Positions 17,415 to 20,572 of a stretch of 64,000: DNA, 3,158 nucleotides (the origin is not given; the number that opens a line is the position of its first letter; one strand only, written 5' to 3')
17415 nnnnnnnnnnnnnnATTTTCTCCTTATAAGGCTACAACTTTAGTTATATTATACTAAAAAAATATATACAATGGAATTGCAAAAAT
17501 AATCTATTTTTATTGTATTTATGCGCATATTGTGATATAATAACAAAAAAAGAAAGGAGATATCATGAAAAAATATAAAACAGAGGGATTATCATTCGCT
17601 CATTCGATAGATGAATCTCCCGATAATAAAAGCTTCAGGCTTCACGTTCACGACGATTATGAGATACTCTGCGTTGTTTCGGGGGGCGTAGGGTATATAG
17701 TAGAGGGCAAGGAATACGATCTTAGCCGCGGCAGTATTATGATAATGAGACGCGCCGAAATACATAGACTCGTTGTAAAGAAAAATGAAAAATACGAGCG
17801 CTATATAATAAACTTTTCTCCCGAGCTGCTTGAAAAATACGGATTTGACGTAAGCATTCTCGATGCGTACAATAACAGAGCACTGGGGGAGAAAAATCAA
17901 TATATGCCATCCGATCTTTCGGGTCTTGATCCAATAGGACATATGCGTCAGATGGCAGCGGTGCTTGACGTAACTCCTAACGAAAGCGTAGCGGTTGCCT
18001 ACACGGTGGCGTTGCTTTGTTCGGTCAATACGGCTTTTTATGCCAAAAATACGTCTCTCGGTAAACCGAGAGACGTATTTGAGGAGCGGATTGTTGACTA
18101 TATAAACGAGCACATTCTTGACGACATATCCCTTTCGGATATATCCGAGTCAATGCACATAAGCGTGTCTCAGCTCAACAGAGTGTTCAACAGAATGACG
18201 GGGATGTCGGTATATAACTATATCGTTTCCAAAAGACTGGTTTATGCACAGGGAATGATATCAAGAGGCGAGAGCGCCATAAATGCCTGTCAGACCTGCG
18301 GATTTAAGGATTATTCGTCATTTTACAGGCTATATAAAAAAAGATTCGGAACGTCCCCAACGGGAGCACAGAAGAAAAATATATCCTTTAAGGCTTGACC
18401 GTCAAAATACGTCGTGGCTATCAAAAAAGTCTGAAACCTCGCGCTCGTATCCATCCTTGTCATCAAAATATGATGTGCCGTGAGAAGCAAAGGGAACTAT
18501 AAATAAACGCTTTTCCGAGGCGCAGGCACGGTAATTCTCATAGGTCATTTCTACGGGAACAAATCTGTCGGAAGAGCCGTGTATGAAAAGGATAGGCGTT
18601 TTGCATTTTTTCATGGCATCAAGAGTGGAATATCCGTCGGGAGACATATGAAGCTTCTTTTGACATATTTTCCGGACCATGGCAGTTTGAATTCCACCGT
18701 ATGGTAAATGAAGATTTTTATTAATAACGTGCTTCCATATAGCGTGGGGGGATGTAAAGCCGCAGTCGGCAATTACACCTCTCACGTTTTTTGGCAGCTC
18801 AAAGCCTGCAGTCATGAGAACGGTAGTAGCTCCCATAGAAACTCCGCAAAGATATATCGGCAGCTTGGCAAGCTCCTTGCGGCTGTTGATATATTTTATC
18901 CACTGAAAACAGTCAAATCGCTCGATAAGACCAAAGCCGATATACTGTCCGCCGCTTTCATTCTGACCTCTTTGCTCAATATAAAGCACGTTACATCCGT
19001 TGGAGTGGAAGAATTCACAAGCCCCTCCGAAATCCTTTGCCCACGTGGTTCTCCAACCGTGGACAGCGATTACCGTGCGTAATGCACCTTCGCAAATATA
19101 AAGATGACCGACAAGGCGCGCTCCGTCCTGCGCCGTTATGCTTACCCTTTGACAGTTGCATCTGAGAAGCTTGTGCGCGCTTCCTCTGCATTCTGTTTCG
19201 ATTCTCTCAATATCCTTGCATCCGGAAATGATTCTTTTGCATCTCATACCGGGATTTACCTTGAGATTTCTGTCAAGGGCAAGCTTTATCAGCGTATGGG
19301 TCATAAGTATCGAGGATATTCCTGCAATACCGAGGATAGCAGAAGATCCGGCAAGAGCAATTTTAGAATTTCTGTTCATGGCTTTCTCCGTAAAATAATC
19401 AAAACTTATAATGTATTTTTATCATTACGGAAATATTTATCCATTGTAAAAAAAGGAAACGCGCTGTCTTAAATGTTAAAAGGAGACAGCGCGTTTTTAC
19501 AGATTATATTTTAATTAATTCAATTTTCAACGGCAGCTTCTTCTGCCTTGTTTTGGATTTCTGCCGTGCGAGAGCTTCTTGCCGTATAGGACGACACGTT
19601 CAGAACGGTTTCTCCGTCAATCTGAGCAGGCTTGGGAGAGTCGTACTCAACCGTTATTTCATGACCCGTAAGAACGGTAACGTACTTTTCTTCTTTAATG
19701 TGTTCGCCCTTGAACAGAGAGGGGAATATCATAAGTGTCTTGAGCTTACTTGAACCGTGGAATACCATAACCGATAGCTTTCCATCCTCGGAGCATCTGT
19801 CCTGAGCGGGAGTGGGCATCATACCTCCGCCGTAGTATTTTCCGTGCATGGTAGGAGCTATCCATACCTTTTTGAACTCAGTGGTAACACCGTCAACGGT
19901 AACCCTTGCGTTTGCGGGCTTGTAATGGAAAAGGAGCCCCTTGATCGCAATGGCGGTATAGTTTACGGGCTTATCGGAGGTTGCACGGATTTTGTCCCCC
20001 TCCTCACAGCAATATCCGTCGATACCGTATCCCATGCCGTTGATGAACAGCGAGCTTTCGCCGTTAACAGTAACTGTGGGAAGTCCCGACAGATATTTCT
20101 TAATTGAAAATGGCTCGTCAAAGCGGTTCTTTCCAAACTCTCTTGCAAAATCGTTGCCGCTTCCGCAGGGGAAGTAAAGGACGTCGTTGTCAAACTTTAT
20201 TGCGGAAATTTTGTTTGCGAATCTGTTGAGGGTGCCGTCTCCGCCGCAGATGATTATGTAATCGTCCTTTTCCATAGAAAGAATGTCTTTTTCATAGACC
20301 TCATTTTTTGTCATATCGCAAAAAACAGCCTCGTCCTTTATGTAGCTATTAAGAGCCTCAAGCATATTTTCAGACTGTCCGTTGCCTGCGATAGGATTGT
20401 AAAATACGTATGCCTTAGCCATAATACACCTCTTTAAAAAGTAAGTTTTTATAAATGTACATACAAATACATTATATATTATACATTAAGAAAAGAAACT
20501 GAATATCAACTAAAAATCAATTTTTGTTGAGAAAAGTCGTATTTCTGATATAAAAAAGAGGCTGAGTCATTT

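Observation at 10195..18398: Seven-gene operon coupling glucuronate catabolism to a 2x Gfo/Idh/MocA + 2x TIM-barrel module (possible oxidative, non-hydrolytic glycoside/uronide cleavage route)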

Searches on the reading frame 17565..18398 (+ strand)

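Call 3: search_protein_families(library=pfam, proteins=[window:17565-18398:+])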
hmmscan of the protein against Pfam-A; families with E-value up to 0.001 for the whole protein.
window:17565-18398:+ (277 aa): 4 families
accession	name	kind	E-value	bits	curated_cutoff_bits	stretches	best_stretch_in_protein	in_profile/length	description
PF12833.13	HTH_18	-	5.4e-16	59.1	33.6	1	194-269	2-78/80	Helix-turn-helix domain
PF02311.25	AraC_binding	-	3e-14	53.3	21.1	1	17-101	9-93/135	AraC-like ligand binding domain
PF00165.29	HTH_AraC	-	1.4e-12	47.8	26.6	2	242-266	15-38/42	Bacterial regulatory helix-turn-helix proteins, AraC family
PF07883.17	Cupin_2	-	3.3e-06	27.2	27.2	1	23-75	10-62/70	Cupin domain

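Call 4: search_protein_families(library=ncbifam, proteins=[window:17565-18398:+])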
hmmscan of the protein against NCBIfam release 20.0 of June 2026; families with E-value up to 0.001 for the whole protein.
window:17565-18398:+ (277 aa): 28 families (the best 25 are shown)
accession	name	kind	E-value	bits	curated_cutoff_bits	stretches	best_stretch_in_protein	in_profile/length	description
TIGR04094.1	adjacent_YSIRK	equivalog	3.9e-18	65.6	200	1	174-266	288-380/383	YSIRK-targeted surface antigen transcriptional regulator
NF010028.0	PRK13503.1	equivalog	4.7e-17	62.3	288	1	21-271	25-272/278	HTH-type transcriptional activator RhaS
NF007860.0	PRK10572.1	equivalog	2.8e-14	52.7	208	1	157-271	169-284/292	arabinose operon transcriptional regulator AraC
NF047455.1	TF_Staph_AryK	equivalog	1.2e-12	46.9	850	1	25-270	16-257/759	transcriptional regulator AryK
NF006902.0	PRK09393.1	equivalog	2.6e-11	43.3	425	1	175-270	224-320/327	transcriptional regulator FtrA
NF007243.0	PRK09685.1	equivalog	3.2e-11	43.2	199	1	138-266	168-296/303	transcriptional regulator FeaR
NF007693.0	PRK10371.1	equivalog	6.4e-11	42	253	1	161-269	188-297/309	transcriptional regulator MelR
NF033869.1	viru_reg_Rsp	equivalog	1.1e-10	40.6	400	1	48-266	38-243/701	AraC family transcriptional regulator Rsp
NF041686.2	ant_diox_reg_AndR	equivalog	1.7e-10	41.1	350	1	167-269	213-318/321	anthranilate 1,2-dioxygenase regulatory protein AndR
NF010025.2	PRK13500.1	equivalog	6.1e-10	39.1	525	1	22-270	29-276/282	HTH-type transcriptional activator RhaR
NF049932.1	TranspRegBtr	equivalog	8.8e-10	37.7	900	1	174-271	167-265/531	bacillibactin transport transcriptional regulator Btr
NF010026.0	PRK13501.1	equivalog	3.7e-09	36.2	363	1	174-271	179-277/290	HTH-type transcriptional activator RhaR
NF047788.1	TransRegPocR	equivalog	5e-09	35.8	500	1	164-269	182-288/296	transcriptional regulator PocR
NF012144.2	ramA_TF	equivalog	1.2e-08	35.4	180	1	174-271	8-106/108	RamA family antibiotic efflux transcriptional regulator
NF052371.1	TransRegGbdRPseu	equivalog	3e-08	33.1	480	1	176-271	230-326/365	choline metabolism transcriptional regulator GbdR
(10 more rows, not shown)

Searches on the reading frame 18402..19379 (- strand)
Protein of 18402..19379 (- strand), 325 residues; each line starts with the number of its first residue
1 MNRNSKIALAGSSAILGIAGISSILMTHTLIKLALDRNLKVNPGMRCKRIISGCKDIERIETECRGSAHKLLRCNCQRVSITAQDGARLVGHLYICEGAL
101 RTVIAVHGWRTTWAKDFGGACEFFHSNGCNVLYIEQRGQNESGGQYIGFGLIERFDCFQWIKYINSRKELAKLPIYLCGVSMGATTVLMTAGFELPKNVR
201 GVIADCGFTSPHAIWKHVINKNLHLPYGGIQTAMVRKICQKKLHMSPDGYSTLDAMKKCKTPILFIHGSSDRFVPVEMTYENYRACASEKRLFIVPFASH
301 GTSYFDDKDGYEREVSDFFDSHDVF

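Call 3: search_protein_families(library=pfam, proteins=[window:18402-19379:-])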
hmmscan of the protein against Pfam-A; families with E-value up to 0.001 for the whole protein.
window:18402-19379:- (325 aa): 5 families
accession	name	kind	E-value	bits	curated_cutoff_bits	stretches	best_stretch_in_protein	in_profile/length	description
PF12146.15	Hydrolase_4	-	7.6e-14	52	27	2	102-213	6-115/239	Serine aminopeptidase, S33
PF00561.26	Abhydrolase_1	-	1.8e-09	38.1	25.8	1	103-223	3-117/245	alpha/beta hydrolase fold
PF00326.27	Peptidase_S9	-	6.3e-08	32.8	22.6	1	122-321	8-208/213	Prolyl oligopeptidase family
PF02129.25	Peptidase_S15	-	2.6e-05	24.5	23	0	253-296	215-257/262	X-Pro dipeptidyl-peptidase (S15 family)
PF02230.22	Abhydrolase_2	-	5.7e-05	23.5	23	0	174-225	106-157/217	Phospholipase/Carboxylesterase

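Call 4: search_protein_families(library=ncbifam, proteins=[window:18402-19379:-])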
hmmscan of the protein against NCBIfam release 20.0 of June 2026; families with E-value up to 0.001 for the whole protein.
window:18402-19379:- (325 aa): 1 family
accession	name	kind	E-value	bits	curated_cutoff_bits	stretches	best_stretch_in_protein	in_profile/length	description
NF047920.1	lactonase_UilS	equivalog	0.00015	21.6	400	0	120-215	44-138/285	UilS family quorum-quenching N-acyl-homoserine lactonase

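Call 94: search_protein_families(library=pfam, proteins=[window:18402-19379:-], max_evalue=0.001)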
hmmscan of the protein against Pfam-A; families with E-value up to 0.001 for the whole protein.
window:18402-19379:- (325 aa): 5 families
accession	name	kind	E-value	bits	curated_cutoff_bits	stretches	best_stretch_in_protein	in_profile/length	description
PF12146.15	Hydrolase_4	-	7.6e-14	52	27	2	102-213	6-115/239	Serine aminopeptidase, S33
PF00561.26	Abhydrolase_1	-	1.8e-09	38.1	25.8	1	103-223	3-117/245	alpha/beta hydrolase fold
PF00326.27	Peptidase_S9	-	6.3e-08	32.8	22.6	1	122-321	8-208/213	Prolyl oligopeptidase family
PF02129.25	Peptidase_S15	-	2.6e-05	24.5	23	0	253-296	215-257/262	X-Pro dipeptidyl-peptidase (S15 family)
PF02230.22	Abhydrolase_2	-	5.7e-05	23.5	23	0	174-225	106-157/217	Phospholipase/Carboxylesterase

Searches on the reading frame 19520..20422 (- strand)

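Call 3: search_protein_families(library=pfam, proteins=[window:19520-20422:-])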
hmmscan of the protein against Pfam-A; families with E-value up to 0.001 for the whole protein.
window:19520-20422:- (300 aa): 2 families
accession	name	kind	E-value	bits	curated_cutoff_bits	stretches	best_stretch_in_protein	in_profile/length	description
PF19279.4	YegS_C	-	5.4e-21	75.4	27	1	132-273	5-140/158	YegS C-terminal NAD kinase beta sandwich-like domain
PF00781.29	DAGK_cat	-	7.7e-17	61.5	23.6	1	3-104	1-106/125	Diacylglycerol kinase catalytic domain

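Call 4: search_protein_families(library=ncbifam, proteins=[window:19520-20422:-])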
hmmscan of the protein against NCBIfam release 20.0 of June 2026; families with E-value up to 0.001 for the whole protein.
window:19520-20422:- (300 aa): 10 families
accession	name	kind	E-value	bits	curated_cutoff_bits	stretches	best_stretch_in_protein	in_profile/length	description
TIGR00147.1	TIGR00147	subfamily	4.2e-25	88.3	118.65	1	1-273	1-276/296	YegS/Rv2252/BmrU family lipid kinase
NF009604.0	PRK13057.1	equivalog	4.8e-19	68.4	274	1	31-273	39-276/302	lipid kinase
NF009605.0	PRK13059.1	equivalog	3.4e-16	59.1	313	1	1-272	1-272/295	putative lipid kinase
NF008882.0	PRK11914.1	equivalog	4.4e-15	55.6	302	1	51-262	63-274/306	diacylglycerol kinase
NF009603.0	PRK13055.1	subfamily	2.1e-10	40.1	342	1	2-265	3-271/335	diacylglycerol kinase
NF002033.0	PRK00861.1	subfamily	3.6e-10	39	293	1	3-275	13-288/328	putative lipid kinase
NF009602.0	PRK13054.1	equivalog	1.2e-08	34.5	284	1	54-273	58-274/301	lipid kinase YegS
NF009874.0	PRK13337.1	equivalog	3.8e-08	32.6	385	1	2-97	3-103/305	diacylglycerol kinase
NF009025.0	PRK12361.1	equivalog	2.2e-06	26.2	505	1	3-91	243-333/546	hypothetical protein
TIGR03702.1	lip_kinase_YegS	equivalog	4e-05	22.8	387.45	1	55-272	55-269/295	lipid kinase YegS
